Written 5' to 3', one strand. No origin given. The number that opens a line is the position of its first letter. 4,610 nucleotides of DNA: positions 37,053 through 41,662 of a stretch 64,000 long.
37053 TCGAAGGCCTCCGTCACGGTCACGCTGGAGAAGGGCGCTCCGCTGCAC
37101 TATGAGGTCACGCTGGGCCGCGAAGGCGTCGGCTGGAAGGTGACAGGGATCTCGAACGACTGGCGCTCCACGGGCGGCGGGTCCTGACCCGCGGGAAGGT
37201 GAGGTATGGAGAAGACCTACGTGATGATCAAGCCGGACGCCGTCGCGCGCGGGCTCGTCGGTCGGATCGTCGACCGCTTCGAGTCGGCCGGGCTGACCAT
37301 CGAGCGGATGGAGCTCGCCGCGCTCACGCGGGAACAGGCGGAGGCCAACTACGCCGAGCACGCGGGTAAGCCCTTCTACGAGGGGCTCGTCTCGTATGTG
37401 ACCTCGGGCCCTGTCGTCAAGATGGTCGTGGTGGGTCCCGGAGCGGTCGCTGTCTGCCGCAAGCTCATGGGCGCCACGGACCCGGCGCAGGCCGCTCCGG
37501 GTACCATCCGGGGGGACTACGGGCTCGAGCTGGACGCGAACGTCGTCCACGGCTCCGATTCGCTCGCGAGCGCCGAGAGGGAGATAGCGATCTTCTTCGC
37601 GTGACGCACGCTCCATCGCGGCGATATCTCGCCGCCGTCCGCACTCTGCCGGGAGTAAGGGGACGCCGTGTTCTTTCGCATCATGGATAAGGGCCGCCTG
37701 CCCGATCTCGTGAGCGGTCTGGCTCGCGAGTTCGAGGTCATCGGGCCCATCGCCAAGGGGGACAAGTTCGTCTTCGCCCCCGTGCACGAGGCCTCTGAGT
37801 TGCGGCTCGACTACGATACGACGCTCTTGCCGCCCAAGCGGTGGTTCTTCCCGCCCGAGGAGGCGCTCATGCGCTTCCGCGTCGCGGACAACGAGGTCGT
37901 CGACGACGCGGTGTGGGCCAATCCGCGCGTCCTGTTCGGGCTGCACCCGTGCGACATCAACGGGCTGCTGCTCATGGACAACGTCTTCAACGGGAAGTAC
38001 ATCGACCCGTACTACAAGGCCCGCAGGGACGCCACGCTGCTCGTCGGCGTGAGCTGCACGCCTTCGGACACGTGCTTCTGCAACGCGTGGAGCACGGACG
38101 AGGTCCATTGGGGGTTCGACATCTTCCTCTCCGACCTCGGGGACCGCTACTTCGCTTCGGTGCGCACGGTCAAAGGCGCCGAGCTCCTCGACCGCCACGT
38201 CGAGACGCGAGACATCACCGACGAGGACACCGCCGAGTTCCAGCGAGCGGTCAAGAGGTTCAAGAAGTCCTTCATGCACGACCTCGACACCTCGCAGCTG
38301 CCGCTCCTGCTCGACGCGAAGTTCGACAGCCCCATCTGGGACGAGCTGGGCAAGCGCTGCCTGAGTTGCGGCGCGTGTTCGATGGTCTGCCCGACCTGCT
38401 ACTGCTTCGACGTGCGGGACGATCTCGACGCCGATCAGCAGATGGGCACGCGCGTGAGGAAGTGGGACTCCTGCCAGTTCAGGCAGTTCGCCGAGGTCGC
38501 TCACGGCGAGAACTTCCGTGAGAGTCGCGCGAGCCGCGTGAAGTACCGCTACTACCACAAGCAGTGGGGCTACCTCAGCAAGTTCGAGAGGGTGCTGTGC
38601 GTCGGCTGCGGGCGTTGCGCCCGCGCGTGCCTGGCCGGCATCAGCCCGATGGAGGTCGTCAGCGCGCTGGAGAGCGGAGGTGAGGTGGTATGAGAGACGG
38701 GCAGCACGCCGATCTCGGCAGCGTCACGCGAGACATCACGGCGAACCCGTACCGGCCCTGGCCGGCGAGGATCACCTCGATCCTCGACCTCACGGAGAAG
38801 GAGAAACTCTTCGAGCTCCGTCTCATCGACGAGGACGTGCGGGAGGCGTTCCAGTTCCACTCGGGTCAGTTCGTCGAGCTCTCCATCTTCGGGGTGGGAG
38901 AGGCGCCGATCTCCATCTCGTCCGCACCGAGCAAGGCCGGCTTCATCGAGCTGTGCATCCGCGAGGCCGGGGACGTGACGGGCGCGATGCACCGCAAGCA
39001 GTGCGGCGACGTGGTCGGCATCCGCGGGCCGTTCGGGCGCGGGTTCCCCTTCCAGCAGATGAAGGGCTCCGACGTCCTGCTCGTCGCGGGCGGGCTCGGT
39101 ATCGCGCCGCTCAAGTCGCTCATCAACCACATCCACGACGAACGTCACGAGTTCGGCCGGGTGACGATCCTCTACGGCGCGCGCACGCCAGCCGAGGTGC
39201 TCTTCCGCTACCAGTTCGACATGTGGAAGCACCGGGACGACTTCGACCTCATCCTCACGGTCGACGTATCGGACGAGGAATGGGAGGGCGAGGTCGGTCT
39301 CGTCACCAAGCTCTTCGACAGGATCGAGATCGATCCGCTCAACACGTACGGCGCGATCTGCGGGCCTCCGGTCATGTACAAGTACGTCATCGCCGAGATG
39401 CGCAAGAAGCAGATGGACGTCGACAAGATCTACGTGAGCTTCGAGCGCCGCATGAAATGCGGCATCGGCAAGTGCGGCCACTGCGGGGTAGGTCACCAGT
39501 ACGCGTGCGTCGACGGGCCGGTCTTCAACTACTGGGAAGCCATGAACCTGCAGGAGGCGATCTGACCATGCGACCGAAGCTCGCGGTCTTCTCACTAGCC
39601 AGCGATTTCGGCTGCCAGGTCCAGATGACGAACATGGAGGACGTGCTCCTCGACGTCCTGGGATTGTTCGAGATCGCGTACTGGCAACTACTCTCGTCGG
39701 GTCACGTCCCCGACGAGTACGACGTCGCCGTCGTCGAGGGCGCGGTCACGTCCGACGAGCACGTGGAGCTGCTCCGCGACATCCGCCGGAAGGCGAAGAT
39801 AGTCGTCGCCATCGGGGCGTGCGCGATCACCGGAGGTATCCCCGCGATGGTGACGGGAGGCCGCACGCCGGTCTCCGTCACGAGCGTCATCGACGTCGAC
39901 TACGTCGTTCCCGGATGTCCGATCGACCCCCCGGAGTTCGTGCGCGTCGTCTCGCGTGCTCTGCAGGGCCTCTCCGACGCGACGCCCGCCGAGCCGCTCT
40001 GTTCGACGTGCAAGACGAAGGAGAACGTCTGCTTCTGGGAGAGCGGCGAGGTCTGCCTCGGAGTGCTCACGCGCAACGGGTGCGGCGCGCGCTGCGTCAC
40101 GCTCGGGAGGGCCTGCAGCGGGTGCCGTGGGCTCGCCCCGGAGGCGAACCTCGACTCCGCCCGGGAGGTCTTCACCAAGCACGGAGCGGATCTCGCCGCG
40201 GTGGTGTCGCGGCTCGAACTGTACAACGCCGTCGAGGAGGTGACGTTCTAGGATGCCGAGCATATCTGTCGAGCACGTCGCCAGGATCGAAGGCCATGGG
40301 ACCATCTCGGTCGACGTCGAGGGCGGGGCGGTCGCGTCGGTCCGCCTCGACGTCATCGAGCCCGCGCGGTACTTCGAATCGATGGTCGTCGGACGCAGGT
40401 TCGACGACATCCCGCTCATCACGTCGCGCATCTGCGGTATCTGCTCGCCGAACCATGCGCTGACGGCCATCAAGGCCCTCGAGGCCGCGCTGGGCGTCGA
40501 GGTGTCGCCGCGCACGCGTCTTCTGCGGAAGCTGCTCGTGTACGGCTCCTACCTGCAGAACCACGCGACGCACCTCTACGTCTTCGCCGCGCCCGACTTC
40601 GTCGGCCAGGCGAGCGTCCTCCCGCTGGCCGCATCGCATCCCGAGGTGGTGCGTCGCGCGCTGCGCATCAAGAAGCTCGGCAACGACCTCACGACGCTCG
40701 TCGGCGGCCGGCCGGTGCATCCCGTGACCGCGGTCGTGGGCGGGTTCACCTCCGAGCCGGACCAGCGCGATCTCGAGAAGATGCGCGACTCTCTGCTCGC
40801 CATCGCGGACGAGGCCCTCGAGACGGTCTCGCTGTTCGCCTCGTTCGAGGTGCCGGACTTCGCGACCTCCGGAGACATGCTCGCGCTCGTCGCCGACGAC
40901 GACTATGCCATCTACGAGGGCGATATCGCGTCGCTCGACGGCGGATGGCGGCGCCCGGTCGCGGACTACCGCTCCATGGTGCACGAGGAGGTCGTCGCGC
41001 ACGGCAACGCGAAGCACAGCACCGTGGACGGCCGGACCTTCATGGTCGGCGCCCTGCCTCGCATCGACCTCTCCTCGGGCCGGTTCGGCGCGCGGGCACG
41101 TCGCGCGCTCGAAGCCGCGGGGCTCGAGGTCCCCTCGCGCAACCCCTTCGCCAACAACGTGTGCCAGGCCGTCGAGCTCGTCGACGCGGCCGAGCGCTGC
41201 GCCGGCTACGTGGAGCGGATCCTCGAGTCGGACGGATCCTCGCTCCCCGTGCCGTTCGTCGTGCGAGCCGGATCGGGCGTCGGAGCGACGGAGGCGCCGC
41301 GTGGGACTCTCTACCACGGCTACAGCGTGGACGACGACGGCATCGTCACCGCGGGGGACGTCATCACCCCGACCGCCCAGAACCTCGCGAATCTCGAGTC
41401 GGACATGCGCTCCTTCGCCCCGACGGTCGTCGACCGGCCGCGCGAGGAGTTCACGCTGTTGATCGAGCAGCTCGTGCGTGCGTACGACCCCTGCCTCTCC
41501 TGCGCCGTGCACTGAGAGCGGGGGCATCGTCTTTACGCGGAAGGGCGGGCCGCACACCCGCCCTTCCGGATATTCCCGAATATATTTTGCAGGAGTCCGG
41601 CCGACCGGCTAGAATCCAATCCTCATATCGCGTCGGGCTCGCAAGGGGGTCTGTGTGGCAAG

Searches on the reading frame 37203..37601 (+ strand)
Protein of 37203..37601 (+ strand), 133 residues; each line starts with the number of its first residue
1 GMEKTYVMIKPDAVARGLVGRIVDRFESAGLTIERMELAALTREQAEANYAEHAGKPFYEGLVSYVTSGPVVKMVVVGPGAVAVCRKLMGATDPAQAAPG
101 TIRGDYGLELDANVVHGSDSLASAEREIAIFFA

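Call 27: search_protein_families(library=pfam, proteins=[window:37203-37601:+], max_evalue=0.001)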
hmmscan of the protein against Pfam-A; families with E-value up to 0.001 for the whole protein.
window:37203-37601:+ (133 aa): 1 family
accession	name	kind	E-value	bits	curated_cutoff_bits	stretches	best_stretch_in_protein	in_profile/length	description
PF00334.24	NDK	-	2.1e-53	180.3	27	1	3-132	1-130/135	Nucleoside diphosphate kinase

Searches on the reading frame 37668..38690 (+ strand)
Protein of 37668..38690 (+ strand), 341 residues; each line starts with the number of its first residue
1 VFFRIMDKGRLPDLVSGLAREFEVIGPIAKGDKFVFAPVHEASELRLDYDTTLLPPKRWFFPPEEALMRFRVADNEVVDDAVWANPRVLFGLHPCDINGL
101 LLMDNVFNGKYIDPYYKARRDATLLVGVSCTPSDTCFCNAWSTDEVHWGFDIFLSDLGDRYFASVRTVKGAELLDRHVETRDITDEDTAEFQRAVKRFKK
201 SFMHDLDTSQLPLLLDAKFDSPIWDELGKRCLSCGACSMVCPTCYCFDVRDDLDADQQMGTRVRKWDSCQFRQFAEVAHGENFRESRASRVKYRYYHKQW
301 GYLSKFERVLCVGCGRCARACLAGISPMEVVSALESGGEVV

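Call 27: search_protein_families(library=pfam, proteins=[window:37668-38690:+], max_evalue=0.001)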
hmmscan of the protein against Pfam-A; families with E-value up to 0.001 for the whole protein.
window:37668-38690:+ (341 aa): 8 families
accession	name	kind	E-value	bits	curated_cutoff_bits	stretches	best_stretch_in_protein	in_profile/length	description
PF17179.9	Fer4_22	-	9e-32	110.2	27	1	230-325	1-95/95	4Fe-4S dicluster domain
PF13237.11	Fer4_10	-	2.4e-05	24.6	25.5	0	308-321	6-19/53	4Fe-4S dicluster domain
PF00037.32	Fer4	-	4.3e-05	23.6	21.1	0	230-243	7-20/24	4Fe-4S binding domain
PF13187.11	Fer4_9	-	0.00012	22.4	27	0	230-324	1-50/52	4Fe-4S dicluster domain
PF12797.12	Fer4_2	-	0.00023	21.4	24.5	0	230-243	9-22/22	4Fe-4S binding domain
PF12837.12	Fer4_6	-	0.00024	21.4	25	1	306-324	4-22/24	4Fe-4S binding domain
PF12838.12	Fer4_7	-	0.00061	20.6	27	0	230-325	1-52/52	4Fe-4S dicluster domain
PF13183.11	Fer4_8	-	0.00082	20.3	27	0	229-325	3-68/68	4Fe-4S dicluster domain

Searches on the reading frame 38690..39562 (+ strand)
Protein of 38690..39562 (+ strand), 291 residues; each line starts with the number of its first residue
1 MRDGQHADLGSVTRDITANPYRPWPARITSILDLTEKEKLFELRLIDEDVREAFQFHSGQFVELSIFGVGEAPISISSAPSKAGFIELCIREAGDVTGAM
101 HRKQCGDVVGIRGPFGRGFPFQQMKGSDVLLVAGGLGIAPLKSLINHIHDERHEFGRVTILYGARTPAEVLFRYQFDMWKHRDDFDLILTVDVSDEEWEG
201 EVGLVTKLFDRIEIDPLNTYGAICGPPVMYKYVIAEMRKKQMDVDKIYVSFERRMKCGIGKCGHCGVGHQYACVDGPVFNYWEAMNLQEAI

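Call 27: search_protein_families(library=pfam, proteins=[window:38690-39562:+], max_evalue=0.001)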
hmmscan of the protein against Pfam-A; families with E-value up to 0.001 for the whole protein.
window:38690-39562:+ (291 aa): 3 families
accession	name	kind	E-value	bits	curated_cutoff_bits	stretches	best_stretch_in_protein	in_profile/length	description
PF00175.26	NAD_binding_1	-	3.5e-14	53.8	22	1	131-233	1-107/109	Oxidoreductase NAD-binding domain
PF10418.14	DHODB_Fe-S_bind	-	1e-10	41.6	23.9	1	252-283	1-39/41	Iron-sulfur cluster binding domain of dihydroorotate dehydrogenase B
PF00970.30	FAD_binding_6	-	1.4e-05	25.8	21.1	1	27-117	3-96/99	Oxidoreductase FAD-binding domain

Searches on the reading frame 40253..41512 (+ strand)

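Call 27: search_protein_families(library=pfam, proteins=[window:40253-41512:+], max_evalue=0.001)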
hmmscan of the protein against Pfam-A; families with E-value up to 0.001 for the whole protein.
window:40253-41512:+ (420 aa): 1 family
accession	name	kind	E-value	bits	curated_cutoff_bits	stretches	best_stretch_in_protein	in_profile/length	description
PF00374.24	NiFeSe_Hases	-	7.2e-32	111.4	25.8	2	39-123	1-85/508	Nickel-dependent hydrogenase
